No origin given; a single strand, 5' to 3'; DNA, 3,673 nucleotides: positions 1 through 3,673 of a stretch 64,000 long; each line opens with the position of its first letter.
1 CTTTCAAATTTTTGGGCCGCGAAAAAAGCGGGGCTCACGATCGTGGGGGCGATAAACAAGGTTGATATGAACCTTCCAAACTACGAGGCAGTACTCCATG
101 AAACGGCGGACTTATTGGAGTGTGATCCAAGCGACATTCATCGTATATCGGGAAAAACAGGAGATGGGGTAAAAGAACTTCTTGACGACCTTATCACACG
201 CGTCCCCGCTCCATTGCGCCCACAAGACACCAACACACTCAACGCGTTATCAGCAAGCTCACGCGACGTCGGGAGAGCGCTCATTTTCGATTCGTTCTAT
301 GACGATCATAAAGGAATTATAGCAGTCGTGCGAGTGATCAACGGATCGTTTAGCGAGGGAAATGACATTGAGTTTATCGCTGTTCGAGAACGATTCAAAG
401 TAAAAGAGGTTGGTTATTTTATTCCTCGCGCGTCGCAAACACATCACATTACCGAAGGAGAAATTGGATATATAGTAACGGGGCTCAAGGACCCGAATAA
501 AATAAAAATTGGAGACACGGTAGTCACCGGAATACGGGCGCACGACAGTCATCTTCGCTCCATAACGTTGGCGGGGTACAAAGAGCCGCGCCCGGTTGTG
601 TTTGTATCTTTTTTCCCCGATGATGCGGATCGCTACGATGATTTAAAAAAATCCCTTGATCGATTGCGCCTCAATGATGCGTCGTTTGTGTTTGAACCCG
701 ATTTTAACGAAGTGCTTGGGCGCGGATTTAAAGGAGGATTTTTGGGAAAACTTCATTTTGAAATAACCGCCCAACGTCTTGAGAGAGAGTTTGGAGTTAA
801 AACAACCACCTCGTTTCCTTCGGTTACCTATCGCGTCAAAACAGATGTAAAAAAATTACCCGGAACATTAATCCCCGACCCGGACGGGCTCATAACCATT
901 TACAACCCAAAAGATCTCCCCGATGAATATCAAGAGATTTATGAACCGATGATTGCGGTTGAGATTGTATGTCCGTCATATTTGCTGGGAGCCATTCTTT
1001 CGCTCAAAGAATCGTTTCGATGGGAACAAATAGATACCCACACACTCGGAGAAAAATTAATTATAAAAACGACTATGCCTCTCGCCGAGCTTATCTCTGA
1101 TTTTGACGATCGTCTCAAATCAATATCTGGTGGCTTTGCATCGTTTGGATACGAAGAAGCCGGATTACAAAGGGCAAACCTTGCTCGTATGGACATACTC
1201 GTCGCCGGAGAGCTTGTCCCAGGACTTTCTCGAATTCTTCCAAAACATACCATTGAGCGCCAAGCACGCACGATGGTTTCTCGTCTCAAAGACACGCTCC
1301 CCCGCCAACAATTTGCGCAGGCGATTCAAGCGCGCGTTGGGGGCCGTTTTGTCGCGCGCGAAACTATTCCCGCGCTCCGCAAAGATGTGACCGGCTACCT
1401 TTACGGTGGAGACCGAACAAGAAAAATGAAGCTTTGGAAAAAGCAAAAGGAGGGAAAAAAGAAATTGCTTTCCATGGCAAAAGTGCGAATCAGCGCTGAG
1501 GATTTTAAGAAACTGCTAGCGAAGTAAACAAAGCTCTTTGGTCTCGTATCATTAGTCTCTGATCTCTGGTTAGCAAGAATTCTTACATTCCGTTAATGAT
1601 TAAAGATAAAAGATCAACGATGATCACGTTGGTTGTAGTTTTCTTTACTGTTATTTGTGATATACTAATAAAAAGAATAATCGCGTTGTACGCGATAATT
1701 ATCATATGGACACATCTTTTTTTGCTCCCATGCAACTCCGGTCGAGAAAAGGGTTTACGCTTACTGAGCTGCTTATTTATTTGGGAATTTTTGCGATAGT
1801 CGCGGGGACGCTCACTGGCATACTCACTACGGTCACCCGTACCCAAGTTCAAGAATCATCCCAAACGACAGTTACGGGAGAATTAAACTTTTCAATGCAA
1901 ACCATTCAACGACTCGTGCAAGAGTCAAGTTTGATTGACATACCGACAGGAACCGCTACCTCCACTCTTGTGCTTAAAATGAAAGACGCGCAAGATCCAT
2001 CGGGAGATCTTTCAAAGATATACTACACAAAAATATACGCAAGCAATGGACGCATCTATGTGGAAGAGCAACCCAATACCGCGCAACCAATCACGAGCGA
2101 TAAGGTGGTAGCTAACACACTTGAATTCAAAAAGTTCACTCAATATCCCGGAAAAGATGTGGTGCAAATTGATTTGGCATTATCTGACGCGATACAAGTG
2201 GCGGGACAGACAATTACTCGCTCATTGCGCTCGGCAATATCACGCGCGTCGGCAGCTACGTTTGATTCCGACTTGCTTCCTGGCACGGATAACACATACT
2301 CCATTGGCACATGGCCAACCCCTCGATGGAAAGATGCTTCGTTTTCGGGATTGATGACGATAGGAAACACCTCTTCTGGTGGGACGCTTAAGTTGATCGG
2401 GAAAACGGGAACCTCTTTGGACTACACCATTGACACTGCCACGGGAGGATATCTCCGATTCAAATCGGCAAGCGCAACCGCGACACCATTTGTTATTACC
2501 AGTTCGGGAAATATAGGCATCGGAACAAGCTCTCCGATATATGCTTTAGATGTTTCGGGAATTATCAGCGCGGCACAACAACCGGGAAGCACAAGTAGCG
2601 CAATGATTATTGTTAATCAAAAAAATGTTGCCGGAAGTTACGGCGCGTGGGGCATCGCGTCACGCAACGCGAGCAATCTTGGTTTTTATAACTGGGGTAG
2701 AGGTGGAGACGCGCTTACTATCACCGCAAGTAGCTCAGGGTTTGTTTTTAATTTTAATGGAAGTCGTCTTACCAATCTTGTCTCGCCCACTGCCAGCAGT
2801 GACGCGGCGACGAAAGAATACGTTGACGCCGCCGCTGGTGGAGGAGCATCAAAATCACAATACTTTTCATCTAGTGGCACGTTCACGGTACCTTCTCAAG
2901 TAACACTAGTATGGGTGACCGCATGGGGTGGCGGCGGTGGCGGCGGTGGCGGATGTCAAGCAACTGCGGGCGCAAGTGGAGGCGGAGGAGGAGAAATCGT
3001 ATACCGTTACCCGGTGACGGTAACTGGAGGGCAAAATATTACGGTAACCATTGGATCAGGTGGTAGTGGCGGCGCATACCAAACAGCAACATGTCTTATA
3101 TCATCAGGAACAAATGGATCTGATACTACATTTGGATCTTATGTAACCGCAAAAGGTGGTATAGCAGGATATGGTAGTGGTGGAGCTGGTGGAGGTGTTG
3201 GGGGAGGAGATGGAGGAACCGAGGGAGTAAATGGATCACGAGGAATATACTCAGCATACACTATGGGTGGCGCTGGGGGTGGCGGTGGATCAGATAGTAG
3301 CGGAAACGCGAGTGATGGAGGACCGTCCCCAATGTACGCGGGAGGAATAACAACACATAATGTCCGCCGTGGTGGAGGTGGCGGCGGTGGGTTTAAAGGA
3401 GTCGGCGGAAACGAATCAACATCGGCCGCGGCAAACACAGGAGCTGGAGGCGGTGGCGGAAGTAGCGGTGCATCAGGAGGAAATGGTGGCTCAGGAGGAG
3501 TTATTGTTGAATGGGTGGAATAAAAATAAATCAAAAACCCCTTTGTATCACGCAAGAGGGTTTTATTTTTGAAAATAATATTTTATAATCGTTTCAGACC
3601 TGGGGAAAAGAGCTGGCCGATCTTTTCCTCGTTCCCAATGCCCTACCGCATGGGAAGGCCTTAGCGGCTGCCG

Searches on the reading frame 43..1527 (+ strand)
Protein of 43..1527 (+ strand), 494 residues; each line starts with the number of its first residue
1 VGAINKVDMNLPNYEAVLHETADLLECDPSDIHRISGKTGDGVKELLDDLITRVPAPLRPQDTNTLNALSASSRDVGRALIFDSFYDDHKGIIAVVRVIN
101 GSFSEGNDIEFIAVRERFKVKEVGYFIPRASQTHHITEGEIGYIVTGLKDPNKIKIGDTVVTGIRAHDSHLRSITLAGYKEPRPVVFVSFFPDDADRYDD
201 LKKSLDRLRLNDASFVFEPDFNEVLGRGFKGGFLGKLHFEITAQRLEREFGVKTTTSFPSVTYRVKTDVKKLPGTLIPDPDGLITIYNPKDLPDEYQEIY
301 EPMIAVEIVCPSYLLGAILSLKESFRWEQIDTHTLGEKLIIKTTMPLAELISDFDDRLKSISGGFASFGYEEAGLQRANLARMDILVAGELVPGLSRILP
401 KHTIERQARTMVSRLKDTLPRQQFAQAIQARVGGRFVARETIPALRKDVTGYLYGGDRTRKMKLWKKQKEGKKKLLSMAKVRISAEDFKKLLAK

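Call 63: find_encoding_contigs(protein=window:43-1527:+, flank=10000, max_places=2)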
Protein window:43-1527:+ (494 aa): no gene with exactly this product is on record in the collection.

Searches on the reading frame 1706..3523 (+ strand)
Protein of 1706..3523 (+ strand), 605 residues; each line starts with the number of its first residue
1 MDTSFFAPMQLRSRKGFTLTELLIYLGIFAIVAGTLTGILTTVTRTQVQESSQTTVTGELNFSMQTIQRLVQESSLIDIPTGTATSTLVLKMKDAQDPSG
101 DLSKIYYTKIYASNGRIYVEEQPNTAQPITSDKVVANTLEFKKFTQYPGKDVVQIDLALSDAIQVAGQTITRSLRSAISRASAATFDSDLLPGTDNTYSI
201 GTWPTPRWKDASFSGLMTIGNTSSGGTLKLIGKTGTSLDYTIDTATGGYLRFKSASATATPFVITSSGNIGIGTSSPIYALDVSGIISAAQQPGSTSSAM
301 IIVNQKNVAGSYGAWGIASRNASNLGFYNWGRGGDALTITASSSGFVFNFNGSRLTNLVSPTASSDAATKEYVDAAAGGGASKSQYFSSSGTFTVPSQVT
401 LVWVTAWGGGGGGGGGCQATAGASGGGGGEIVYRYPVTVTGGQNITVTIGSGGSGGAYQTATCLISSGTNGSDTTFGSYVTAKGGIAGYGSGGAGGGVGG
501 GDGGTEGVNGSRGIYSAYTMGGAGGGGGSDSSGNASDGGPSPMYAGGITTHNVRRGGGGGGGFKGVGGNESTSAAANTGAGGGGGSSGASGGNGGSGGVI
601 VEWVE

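Call 65: find_encoding_contigs(protein=window:1706-3523:+, flank=10000, max_places=2)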
Protein window:1706-3523:+ (605 aa): 2 contigs read that carry it; 1 place shown.
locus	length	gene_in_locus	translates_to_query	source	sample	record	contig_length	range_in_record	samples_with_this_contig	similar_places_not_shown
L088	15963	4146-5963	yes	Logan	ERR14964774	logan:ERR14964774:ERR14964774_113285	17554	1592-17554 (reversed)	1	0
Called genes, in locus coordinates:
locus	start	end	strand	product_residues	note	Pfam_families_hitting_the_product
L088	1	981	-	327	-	?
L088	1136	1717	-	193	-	-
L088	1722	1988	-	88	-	PF04977:DivIC (weak)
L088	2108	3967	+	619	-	PF00009:GTP_EFTU, PF22042:EF-G_D2 (faint), PF14492:EFG_III (weak), PF00679:EFG_C, PF06421:LepA_C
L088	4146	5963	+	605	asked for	PF07963:N_methyl (weak), PF21722:Gly_rich_2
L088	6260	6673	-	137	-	PF00856:SET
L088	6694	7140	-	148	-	PF00293:NUDIX, PF22327:Nudt16-like (weak)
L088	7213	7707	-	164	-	-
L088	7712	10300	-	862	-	PF07517:SecA_DEAD, PF01043:SecA_PP_bind, PF21090:P-loop_SecA, PF07516:SecA_SW, PF02810:SEC-C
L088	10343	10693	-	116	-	PF02482:Ribosomal_S30AE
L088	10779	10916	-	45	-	-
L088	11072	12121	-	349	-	PF01565:FAD_binding_4, PF02873:MurB_C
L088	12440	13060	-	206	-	PF04138:GtrA_DPMS_TM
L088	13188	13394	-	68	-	-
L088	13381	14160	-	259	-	PF04402:SIMPL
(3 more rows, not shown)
